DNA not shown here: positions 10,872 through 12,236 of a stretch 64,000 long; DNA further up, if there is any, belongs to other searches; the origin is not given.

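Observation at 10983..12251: AT-rich lipoprotein gene bracketed by 20-bp perfect direct repeats that duplicate the 3' end of secA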

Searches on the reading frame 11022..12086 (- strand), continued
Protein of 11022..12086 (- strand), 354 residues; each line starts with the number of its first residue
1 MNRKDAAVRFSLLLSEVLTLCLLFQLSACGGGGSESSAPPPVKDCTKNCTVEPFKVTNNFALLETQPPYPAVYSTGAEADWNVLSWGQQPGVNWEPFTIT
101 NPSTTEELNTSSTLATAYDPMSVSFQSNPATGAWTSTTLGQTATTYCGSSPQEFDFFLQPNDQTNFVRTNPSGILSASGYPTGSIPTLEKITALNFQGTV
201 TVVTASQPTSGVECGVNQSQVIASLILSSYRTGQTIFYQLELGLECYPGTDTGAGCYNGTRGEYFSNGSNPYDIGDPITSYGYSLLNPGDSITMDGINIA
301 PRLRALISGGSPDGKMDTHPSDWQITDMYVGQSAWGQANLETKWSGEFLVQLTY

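Call 77: fold_search(model_id=the predicted structure, library=pdb)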
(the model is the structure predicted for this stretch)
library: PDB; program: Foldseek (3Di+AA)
matches with E <= 10: 271; with E <= 0.001: 0
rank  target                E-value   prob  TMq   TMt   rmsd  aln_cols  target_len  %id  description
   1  3o7o_B                1.4e-03  0.99  0.31  0.40  10.7       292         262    9  Use of synthetic symmetrization in the crystallization and structure determination of CelA from Thermotoga maritima (released 2010-12-01)
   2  2vg9                  1.5e-03  0.97  0.26  0.37  10.7       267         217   10  Crystal structure of Loop Swap mutant of Necallimastix patriciarum Xyn11A (released 2007-12-25)
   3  2c1f                  1.7e-03  0.97  0.26  0.37  10.5       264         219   10  The structure of the family 11 xylanase from Neocallimastix patriciarum (released 2007-02-13)
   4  6sdu_C                1.7e-03  0.91  0.23  0.32  12.5       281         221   11  Xyloglucanase domain of NopAA, a type three effector from Sinorhizobium fredii in complex with cellobiose (released 2020-07-08)
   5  3o7o_A                1.9e-03  0.98  0.30  0.37  11.8       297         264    9  Use of synthetic symmetrization in the crystallization and structure determination of CelA from Thermotoga maritima (released 2010-12-01)
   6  1xnd                  2.7e-03  0.94  0.26  0.40   7.5       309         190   10  HIGH-RESOLUTION STRUCTURES OF XYLANASES FROM B. CIRCULANS AND T. HARZIANUM IDENTIFY A NEW FOLDING PATTERN AND IMPLICATIO (released 1994-12-20)
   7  3vho_A                2.8e-03  0.98  0.30  0.40  13.2       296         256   10  Y61-gg insertion mutant of Tm-Cellulase 12A (released 2012-07-11)
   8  6sdu_A                2.8e-03  0.92  0.23  0.32  11.8       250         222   11  Xyloglucanase domain of NopAA, a type three effector from Sinorhizobium fredii in complex with cellobiose (released 2020-07-08)
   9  4ixl_B                2.8e-03  0.89  0.22  0.32  12.4       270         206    8  Crystal structure of endo-beta-1,4-xylanase from the alkaliphilic Bacillus sp. SN5 (released 2014-02-12)
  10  3amm_A                3.0e-03  0.97  0.29  0.39  13.4       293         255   10  Cellotetraose complex of cellulase 12A from thermotoga maritima (released 2011-03-16)
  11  1xyn                  3.0e-03  0.96  0.26  0.43   8.8       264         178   11  STRUCTURAL COMPARISON OF TWO MAJOR ENDO-1,4-BETA-XYLANASES FROM TRICHODREMA REESEI (released 1995-08-08)
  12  3amn_A                3.1e-03  0.94  0.28  0.36  14.1       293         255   11  E134C-Cellobiose complex of cellulase 12A from thermotoga maritima (released 2011-03-16)
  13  2dcj_B                3.1e-03  0.93  0.25  0.26  11.3       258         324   10  A two-domain structure of alkaliphilic XynJ from Bacillus sp. 41M-1 (released 2007-03-20)
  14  3amh_A                3.9e-03  0.98  0.30  0.39  13.2       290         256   10  crystal structure of cellulase 12A from Thermotoga maritima (released 2011-03-16)
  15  3amh_B                3.9e-03  0.98  0.31  0.39  11.6       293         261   10  crystal structure of cellulase 12A from Thermotoga maritima (released 2011-03-16)
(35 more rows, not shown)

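Call 86: search_protein_representatives(alignment_id=A2)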
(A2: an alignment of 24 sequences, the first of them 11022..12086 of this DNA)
Query: 24 sequences, 353 profile positions. Proteins with E-value up to 0.001 (for the whole library): 259; up to 1e-10: 105; up to 1e-30: 8. The best 150 are listed.
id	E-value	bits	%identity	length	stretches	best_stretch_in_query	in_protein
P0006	1.6e-200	681.5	-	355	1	1-353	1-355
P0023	5.8e-112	390.3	-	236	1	10-236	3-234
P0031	1.2e-55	205.1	-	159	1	4-131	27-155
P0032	2.0e-50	187.9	-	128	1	1-126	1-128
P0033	2.3e-41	158.1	-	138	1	33-130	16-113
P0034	7.9e-39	149.7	-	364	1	43-345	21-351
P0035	4.6e-35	137.3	-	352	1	46-345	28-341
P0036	5.6e-31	123.9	-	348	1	45-346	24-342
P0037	6.9e-29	117.0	-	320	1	140-352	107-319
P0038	8.8e-28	113.4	-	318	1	75-344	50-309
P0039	4.2e-26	107.9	-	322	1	137-349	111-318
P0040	5.7e-25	104.1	-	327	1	75-346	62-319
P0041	2.2e-24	102.2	-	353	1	75-345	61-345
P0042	6.6e-24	100.6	-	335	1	146-349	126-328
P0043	6.6e-24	100.6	-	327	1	41-349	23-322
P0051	2.6e-21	92.1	-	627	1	48-346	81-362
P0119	1.1e-11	60.5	-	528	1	22-344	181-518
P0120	1.1e-11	60.4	-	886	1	153-345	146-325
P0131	7.1e-11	57.8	-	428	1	106-344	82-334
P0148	4.0e-10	55.3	-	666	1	140-344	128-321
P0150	6.4e-10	54.7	-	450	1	26-347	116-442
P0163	2.9e-09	52.5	-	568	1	141-336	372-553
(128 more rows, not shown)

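Call 87: search_protein_families(library=pfam, proteins=[P0034, P0036, P0041, P0051, P0119, P0120, P0148, P0163, P0150, P0131], max_evalue=0.01)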
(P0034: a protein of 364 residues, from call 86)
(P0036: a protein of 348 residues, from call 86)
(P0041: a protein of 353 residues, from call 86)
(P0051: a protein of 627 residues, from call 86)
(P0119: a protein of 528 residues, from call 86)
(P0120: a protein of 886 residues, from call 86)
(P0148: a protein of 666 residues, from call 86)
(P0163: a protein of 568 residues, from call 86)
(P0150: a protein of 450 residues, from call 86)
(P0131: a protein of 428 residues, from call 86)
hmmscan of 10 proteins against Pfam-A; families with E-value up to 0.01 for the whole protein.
P0034 (364 aa): 0 families

P0036 (348 aa): 0 families

P0041 (353 aa): 0 families

P0051 (627 aa): 1 family
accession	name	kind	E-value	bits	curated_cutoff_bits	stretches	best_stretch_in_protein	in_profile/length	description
PF17996.7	CE2_N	-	1.9e-09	38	27.9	1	540-605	20-81/108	Carbohydrate esterase 2 N-terminal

P0119 (528 aa): 1 family
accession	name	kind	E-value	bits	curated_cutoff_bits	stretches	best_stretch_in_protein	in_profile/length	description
PF01471.23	PG_binding_1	-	2.1e-07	31.5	23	1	47-94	1-47/57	Putative peptidoglycan binding domain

P0120 (886 aa): 3 families
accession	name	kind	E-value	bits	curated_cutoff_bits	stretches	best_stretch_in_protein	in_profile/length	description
PF13290.12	CHB_HEX_C_1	-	2.3e-13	50.3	22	1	631-685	1-55/67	Chitobiase/beta-hexosaminidase C-terminal domain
PF17957.7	Big_7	-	4.9e-10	40.3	24.1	1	431-498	1-70/70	Bacterial Ig domain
PF13287.12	Fn3_assoc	-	2.4e-09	37.6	23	1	643-686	2-45/59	Fn3 associated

P0148 (666 aa): 1 family
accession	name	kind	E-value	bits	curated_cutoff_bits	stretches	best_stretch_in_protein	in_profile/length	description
PF17957.7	Big_7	-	6.9e-21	75.1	24.1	1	422-490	1-70/70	Bacterial Ig domain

P0163 (568 aa): 1 family
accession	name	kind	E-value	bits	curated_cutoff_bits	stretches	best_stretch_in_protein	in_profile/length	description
PF18885.6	DUF5648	-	1e-13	52.1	25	1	45-166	2-134/134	Domain of unknown function (DUF5648)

P0150 (450 aa): 3 families
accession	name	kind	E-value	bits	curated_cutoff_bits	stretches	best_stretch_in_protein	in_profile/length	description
PF14200.12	RicinB_lectin_2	-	3e-20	73.1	25.6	3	31-115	3-87/89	Ricin-type beta-trefoil lectin domain-like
PF00652.28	Ricin_B_lectin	-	8.6e-13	49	29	1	4-125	10-124/126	Ricin-type beta-trefoil lectin domain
PF03498.20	CDtoxinA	-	4.9e-05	23.4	22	0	64-128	71-135/149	Cytolethal distending toxin A/C domain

P0131 (428 aa): 0 families
